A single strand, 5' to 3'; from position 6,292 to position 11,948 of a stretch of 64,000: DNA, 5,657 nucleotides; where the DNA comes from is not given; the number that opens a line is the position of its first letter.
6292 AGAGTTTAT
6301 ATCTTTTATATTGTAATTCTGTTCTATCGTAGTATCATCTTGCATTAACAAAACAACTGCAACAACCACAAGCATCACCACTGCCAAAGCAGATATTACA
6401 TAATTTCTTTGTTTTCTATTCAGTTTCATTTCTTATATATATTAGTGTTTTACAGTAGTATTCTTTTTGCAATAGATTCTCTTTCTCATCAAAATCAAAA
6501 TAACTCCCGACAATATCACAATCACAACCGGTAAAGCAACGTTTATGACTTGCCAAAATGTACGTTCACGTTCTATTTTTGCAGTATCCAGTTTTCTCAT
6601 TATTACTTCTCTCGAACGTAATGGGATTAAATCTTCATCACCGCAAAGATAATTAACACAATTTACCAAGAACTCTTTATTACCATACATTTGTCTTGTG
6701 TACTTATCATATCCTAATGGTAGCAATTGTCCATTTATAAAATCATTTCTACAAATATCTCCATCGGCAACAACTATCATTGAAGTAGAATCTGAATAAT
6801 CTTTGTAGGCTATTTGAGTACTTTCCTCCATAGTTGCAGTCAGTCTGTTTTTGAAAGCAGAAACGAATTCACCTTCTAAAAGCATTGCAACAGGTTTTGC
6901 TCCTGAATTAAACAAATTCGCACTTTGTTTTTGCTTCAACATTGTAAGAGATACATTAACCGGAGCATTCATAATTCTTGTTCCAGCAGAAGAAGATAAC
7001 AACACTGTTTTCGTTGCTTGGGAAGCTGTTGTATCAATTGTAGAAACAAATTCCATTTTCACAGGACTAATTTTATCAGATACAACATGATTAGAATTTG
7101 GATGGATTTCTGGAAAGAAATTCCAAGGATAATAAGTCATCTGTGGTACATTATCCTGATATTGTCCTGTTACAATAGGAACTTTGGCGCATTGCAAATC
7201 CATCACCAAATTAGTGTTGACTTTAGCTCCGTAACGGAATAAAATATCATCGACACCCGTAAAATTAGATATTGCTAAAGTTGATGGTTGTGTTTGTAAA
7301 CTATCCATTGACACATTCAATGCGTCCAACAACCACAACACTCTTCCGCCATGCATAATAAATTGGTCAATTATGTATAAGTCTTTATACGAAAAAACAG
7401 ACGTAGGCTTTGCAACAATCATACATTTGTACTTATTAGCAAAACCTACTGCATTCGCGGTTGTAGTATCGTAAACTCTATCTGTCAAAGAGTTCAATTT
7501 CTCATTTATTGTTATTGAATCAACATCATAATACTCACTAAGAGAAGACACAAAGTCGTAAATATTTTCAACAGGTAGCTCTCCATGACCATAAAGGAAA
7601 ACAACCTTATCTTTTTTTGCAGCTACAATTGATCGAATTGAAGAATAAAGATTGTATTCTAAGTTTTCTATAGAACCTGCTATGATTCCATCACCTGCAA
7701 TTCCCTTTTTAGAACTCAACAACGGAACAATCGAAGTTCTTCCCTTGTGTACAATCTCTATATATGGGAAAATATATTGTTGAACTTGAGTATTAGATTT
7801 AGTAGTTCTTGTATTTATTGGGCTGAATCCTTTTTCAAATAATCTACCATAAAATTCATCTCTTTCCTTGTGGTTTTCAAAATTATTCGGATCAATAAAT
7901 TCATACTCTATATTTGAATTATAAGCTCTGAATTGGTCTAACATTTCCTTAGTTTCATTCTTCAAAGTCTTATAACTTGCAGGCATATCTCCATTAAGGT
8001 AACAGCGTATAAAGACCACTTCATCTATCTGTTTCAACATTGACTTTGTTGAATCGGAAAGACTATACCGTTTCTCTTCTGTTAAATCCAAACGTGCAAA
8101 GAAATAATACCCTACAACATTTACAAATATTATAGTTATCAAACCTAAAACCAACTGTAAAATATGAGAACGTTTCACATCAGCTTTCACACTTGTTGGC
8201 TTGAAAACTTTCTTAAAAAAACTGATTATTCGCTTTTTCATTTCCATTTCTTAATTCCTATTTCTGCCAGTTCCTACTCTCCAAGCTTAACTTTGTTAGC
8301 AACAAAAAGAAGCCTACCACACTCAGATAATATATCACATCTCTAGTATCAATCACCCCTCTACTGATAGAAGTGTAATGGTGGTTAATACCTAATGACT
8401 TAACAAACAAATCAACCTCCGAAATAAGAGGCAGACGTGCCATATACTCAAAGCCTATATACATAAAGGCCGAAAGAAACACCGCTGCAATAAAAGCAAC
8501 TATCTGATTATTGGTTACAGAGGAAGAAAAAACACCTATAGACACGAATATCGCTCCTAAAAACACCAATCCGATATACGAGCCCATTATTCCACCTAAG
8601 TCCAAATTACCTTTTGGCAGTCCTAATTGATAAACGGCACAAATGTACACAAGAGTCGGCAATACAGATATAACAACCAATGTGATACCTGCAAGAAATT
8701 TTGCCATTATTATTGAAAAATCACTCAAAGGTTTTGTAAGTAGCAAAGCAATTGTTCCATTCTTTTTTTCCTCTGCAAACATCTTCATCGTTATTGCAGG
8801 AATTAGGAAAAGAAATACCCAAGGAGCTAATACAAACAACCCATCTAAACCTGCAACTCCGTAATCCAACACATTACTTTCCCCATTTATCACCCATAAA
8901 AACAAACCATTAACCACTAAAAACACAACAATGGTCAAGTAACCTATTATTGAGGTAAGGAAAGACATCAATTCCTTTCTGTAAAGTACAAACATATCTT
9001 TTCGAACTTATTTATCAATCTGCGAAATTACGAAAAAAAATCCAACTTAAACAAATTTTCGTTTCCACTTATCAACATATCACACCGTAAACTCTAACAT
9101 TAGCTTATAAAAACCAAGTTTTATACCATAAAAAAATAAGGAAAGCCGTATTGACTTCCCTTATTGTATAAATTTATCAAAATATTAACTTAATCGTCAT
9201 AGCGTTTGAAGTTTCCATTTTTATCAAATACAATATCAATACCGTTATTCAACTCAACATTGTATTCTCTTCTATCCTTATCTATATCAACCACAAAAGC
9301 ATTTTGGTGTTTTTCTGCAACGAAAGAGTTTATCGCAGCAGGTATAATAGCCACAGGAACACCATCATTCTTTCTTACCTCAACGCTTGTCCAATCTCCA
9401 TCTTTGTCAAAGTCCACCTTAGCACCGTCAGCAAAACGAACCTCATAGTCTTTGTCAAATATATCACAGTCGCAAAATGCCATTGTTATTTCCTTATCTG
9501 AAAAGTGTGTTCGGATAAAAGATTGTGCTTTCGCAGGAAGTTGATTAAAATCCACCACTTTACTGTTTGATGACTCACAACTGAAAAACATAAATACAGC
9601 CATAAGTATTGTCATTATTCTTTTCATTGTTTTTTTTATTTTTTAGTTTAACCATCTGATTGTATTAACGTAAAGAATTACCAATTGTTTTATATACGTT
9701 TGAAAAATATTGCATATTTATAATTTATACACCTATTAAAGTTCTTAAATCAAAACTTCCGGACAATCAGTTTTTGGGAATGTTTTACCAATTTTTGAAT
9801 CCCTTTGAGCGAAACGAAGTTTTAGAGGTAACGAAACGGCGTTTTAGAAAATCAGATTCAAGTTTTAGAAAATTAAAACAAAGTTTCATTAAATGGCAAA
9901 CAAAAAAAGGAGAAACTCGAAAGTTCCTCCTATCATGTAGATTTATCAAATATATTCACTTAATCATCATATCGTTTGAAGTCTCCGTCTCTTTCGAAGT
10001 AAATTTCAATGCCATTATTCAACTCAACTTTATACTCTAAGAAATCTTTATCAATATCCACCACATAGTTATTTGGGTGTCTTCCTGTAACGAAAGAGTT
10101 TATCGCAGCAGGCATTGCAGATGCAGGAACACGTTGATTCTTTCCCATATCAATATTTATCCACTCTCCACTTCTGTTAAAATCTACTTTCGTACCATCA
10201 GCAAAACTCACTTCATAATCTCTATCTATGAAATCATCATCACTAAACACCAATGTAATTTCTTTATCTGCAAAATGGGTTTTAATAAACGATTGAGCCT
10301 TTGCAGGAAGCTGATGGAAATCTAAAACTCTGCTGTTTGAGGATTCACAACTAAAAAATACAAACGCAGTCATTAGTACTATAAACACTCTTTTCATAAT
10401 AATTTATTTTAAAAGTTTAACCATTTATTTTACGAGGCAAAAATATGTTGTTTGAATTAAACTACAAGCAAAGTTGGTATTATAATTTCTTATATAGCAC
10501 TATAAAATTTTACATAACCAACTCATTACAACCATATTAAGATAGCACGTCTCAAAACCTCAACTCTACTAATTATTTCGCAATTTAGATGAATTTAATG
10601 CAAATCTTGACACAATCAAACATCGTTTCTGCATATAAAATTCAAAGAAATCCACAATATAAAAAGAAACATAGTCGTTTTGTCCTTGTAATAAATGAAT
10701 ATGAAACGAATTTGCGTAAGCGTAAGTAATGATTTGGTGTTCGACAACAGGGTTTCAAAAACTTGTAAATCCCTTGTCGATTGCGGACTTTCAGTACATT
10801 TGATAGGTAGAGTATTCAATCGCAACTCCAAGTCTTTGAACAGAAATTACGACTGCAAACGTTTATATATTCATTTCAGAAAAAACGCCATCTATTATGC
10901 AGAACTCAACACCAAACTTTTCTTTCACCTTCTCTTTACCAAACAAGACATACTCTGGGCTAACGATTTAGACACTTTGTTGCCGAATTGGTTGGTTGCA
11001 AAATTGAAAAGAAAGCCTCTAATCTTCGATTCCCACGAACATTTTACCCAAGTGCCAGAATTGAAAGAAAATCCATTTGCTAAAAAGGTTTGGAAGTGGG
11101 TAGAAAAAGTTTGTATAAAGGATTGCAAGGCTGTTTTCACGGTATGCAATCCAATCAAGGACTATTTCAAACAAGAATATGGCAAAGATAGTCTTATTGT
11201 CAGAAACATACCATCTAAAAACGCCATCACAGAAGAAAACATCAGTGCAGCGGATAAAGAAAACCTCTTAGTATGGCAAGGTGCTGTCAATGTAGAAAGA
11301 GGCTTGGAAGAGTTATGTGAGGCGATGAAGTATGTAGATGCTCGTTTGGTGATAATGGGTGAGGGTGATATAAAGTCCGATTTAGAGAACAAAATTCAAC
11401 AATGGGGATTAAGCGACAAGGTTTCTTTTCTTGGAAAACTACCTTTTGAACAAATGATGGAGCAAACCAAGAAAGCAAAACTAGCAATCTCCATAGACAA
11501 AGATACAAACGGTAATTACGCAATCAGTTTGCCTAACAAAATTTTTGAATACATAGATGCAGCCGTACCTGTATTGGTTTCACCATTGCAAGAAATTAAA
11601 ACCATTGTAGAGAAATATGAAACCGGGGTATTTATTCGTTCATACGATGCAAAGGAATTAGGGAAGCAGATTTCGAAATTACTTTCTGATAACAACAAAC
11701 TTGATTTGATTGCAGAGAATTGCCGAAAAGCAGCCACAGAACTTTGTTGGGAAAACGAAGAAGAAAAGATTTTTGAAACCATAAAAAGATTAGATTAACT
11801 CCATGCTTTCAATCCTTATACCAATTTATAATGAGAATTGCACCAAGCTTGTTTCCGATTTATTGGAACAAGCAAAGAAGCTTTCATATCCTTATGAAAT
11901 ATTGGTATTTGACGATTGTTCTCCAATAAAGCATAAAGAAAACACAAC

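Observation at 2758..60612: Dispersed family of head-to-tail 21-nt units filling many intergenic regions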

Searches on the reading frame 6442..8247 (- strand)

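Call 49: search_protein_families(library=pfam, proteins=[window:6442-8247:-], max_evalue=0.00001)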
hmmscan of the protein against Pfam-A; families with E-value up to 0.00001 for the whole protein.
window:6442-8247:- (601 aa): 2 families
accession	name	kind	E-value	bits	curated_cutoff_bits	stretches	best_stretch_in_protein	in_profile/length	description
PF09822.16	ABC_transp_aux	-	1.1e-79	268.1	34.7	1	212-530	1-288/288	ABC-type uncharacterized transport system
PF23357.1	DUF7088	-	1.7e-29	102.5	27.8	1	57-164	1-103/105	Domain of unknown function (DUF7088)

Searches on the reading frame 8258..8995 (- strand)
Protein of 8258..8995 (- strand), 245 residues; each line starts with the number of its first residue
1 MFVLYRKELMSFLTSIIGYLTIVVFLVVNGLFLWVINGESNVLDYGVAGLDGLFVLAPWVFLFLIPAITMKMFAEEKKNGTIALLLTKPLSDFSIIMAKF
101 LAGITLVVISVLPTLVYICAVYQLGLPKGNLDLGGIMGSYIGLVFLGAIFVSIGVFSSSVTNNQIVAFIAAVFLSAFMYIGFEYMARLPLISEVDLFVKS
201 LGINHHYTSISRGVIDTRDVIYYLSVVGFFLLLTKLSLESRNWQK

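Call 49: search_protein_families(library=pfam, proteins=[window:8258-8995:-], max_evalue=0.00001)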
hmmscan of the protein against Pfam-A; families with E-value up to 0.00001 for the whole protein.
window:8258-8995:- (245 aa): 3 families
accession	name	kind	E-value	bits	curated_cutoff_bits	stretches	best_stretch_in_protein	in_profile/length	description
PF12679.13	ABC2_membrane_2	-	3e-13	50.1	27.2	1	63-218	80-246/283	ABC-2 family transporter protein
PF12698.13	ABC2_membrane_3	-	1.8e-09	37.6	31.6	1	52-179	163-287/347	ABC-2 family transporter protein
PF12730.13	ABC2_membrane_4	-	7e-07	29.8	27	1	19-175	16-176/179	ABC-2 family transporter protein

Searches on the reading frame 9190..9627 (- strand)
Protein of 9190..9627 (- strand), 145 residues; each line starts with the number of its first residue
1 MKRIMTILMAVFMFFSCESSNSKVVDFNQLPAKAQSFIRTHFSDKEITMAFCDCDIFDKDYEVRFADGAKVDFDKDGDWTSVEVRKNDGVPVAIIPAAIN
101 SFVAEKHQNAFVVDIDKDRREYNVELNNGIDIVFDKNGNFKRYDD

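Call 29: search_protein_families(library=pfam, proteins=[window:9190-9627:-], max_evalue=0.01)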
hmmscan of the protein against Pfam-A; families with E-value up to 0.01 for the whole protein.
window:9190-9627:- (145 aa): 1 family
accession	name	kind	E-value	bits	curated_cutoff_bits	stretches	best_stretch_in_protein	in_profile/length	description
PF11396.14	PepSY_like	-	1.6e-25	89.6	28.3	1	60-141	2-82/83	Putative beta-lactamase-inhibitor-like, PepSY-like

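Call 35: find_encoding_contigs(protein=window:9190-9627:-, flank=2500, max_places=10)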
Protein window:9190-9627:- (145 aa): 4 contigs read that carry it; 4 places shown.
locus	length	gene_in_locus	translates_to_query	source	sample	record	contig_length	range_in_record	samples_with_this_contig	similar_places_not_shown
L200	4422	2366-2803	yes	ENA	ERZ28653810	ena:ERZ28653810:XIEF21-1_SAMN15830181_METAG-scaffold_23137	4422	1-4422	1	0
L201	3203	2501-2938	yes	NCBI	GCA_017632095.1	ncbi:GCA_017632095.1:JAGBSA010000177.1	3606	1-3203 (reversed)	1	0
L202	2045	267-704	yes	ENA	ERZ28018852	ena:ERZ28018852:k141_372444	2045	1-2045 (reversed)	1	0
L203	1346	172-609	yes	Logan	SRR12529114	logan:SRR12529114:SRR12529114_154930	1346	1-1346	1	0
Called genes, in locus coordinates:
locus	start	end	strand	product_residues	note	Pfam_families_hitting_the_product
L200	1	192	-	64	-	?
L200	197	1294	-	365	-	PF13439:Glyco_transf_4, PF00534:Glycos_transf_1, PF13692:Glyco_trans_1_4, PF13524:Glyco_trans_1_2 (weak)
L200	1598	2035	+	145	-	PF11396:PepSY_like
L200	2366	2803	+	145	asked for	PF11396:PepSY_like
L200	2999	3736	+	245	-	PF12679:ABC2_membrane_2, PF12730:ABC2_membrane_4 (weak), PF12698:ABC2_membrane_3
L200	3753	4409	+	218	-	PF23357:DUF7088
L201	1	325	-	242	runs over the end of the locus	PF00535:Glycos_transf_2, PF10111:Glyco_tranf_2_2 (weak)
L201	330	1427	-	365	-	PF13439:Glyco_transf_4, PF00534:Glycos_transf_1, PF13692:Glyco_trans_1_4, PF13524:Glyco_trans_1_2 (weak)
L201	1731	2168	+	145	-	PF11396:PepSY_like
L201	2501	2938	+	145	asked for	PF11396:PepSY_like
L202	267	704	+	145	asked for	PF11396:PepSY_like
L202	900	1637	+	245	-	PF12679:ABC2_membrane_2, PF12730:ABC2_membrane_4 (weak), PF12698:ABC2_membrane_3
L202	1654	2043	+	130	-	?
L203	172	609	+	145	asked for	PF11396:PepSY_like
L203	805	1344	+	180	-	?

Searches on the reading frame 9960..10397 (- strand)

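Call 29: search_protein_families(library=pfam, proteins=[window:9960-10397:-], max_evalue=0.01)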
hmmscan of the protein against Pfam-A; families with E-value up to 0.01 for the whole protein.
window:9960-10397:- (145 aa): 1 family
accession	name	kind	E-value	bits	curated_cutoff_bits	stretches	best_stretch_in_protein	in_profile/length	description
PF11396.14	PepSY_like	-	6.7e-23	81.2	28.3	1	60-141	2-82/83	Putative beta-lactamase-inhibitor-like, PepSY-like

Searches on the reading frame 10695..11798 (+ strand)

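Call 49: search_protein_families(library=pfam, proteins=[window:10695-11798:+], max_evalue=0.00001)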
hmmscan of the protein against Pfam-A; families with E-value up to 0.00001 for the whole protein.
window:10695-11798:+ (367 aa): 4 families
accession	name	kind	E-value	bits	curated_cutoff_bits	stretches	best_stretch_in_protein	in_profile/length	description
PF00534.26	Glycos_transf_1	-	6.6e-19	68.5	26.4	1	184-345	10-171/172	Glycosyl transferases group 1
PF13692.12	Glyco_trans_1_4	-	6.5e-16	59.3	27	1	191-332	3-142/142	Glycosyl transferases group 1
PF13439.12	Glyco_transf_4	-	6e-09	36.6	28.5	1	23-165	11-155/170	Glycosyltransferase Family 4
PF13524.12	Glyco_trans_1_2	-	8.5e-07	29.5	25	1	206-345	4-127/144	Glycosyl transferase-like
